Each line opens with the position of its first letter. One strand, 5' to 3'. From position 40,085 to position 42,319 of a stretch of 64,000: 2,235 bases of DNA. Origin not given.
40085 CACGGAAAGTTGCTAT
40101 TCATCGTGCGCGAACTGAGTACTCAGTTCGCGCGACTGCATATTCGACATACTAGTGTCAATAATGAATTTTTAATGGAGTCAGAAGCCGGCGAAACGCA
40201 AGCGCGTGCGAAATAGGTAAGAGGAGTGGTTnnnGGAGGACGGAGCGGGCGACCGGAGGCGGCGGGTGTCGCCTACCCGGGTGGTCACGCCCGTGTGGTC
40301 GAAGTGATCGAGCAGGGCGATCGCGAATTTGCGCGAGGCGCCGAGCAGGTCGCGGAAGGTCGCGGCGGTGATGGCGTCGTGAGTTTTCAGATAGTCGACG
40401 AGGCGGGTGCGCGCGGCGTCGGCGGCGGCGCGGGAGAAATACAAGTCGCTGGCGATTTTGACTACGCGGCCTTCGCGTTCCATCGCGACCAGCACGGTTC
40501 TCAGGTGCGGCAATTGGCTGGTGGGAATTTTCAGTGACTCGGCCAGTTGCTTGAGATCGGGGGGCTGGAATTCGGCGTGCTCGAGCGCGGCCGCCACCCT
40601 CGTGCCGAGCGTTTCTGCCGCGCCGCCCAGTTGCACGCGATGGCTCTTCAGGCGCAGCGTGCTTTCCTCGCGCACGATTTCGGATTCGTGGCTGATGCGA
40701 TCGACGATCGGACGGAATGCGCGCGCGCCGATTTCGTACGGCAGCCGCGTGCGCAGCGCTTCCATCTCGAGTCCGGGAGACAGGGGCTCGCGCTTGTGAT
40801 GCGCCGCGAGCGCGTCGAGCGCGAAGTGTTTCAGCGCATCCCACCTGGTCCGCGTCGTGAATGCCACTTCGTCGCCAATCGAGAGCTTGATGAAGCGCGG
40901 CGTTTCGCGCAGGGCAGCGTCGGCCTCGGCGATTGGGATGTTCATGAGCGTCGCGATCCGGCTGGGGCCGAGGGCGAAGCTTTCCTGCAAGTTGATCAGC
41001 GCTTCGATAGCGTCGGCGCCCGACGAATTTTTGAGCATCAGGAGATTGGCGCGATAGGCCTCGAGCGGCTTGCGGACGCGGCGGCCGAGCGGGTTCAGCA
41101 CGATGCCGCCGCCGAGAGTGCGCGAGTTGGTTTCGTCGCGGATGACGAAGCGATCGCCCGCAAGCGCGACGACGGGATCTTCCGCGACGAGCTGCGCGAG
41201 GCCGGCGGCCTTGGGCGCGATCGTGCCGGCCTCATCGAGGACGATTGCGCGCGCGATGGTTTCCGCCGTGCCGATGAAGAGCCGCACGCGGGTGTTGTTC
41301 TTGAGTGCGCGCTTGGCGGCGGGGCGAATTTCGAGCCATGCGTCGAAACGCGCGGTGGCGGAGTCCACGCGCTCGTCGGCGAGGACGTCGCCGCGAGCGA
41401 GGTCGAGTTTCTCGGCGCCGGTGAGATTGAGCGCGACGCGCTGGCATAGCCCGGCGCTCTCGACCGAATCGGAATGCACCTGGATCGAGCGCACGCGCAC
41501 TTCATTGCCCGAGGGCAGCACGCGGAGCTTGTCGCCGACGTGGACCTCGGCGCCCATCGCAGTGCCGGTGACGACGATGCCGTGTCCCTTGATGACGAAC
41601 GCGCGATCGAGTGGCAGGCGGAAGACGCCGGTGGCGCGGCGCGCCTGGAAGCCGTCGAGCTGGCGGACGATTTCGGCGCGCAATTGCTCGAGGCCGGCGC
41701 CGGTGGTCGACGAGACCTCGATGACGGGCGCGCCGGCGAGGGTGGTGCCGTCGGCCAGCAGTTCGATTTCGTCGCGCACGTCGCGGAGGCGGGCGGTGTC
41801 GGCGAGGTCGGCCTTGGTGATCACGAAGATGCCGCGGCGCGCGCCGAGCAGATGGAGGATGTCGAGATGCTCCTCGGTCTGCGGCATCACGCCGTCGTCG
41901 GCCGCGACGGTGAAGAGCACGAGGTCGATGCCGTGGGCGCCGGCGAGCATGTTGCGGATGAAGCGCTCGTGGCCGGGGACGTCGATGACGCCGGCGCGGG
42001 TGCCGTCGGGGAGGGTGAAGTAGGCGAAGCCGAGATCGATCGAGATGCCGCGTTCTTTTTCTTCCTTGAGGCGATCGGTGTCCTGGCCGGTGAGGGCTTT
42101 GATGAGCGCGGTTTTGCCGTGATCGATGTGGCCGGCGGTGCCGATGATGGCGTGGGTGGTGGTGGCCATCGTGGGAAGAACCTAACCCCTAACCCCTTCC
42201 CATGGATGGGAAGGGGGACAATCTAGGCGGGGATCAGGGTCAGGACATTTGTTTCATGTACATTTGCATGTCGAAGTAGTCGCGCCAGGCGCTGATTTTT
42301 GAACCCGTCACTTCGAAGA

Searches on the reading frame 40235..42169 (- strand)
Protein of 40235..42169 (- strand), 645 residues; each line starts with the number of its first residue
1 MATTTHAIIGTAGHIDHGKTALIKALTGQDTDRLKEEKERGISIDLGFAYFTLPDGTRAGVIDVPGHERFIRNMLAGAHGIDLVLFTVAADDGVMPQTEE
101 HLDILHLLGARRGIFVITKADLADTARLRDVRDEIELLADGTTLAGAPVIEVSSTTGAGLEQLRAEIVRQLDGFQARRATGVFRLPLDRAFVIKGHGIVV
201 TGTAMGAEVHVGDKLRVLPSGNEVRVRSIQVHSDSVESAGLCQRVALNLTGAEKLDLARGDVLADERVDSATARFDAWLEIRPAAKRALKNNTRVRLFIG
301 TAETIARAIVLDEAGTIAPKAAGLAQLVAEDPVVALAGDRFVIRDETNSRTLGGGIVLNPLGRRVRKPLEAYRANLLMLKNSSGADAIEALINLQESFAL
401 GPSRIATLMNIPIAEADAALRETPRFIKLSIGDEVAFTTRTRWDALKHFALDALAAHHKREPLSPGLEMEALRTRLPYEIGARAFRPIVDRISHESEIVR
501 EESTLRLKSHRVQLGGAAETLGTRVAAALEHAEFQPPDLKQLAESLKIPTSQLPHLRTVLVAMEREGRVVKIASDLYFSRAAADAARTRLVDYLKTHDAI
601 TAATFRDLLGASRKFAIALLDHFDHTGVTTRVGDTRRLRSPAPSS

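Call 41: search_protein_families(library=ncbifam, proteins=[window:40235-42169:-], max_evalue=0.001)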
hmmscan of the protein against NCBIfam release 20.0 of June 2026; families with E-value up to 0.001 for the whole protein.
window:40235-42169:- (645 aa): 29 families (the best 25 are shown)
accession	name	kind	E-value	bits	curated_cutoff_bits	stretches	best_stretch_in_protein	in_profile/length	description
TIGR00475.1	selB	equivalog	2.8e-111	373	242.25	1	8-639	2-580/581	selenocysteine-specific translation elongation factor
NF008969.0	PRK12317.1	subfamily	1.8e-37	128.9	502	1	32-268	61-312/426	elongation factor 1-alpha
TIGR03680.1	eif2g_arch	equivalog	3.8e-33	115.3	514.5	2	60-220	84-252/407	translation initiation factor IF-2 subunit gamma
NF003077.0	PRK04000.1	equivalog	6.6e-33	114.4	315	2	60-220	88-256/412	translation initiation factor IF-2 subunit gamma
NF009373.0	PRK12736.1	subfamily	3.2e-32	111.7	452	1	3-358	9-390/394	elongation factor Tu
NF000766.0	PRK00049.1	subfamily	6.6e-31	107.5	449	1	3-358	9-392/396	elongation factor Tu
NF009372.0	PRK12735.1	subfamily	6.6e-31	107.5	479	1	4-357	10-391/396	elongation factor Tu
NF004035.0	PRK05506.1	subfamily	1e-30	106.6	715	1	31-278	79-336/632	bifunctional sulfate adenylyltransferase subunit 1/adenylylsulfate kinase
TIGR00485.1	EF-Tu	equivalog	4.7e-30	104.6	522.4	1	4-358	10-390/394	elongation factor Tu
TIGR02034.1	CysN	subfamily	1.2e-29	103.6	336.1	1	32-305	56-337/406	sulfate adenylyltransferase, large subunit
NF003478.0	PRK05124.1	equivalog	2.9e-27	95.4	590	1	32-306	83-365/475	sulfate adenylyltransferase subunit CysN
TIGR00483.1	EF-1_alpha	equivalog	9.8e-27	93.5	540.1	1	31-267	60-312/427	translation elongation factor EF-1 subunit alpha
TIGR00487.1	IF-2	equivalog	3.9e-18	65.5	424.4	1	8-262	89-337/587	translation initiation factor IF-2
TIGR00231.1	small_GTP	domain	1.6e-12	47.5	42.5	1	8-165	5-160/164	GTP-binding protein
NF009381.0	PRK12740.1-5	subfamily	5e-10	38.4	583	1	8-135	35-150/692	elongation factor G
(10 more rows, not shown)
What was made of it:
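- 40235..42169 (-): selB, the Sec-specific elongation factor that would bind the hairpin. TIGR00475 selB, 373 bits against a cutoff of 242 (call 41).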
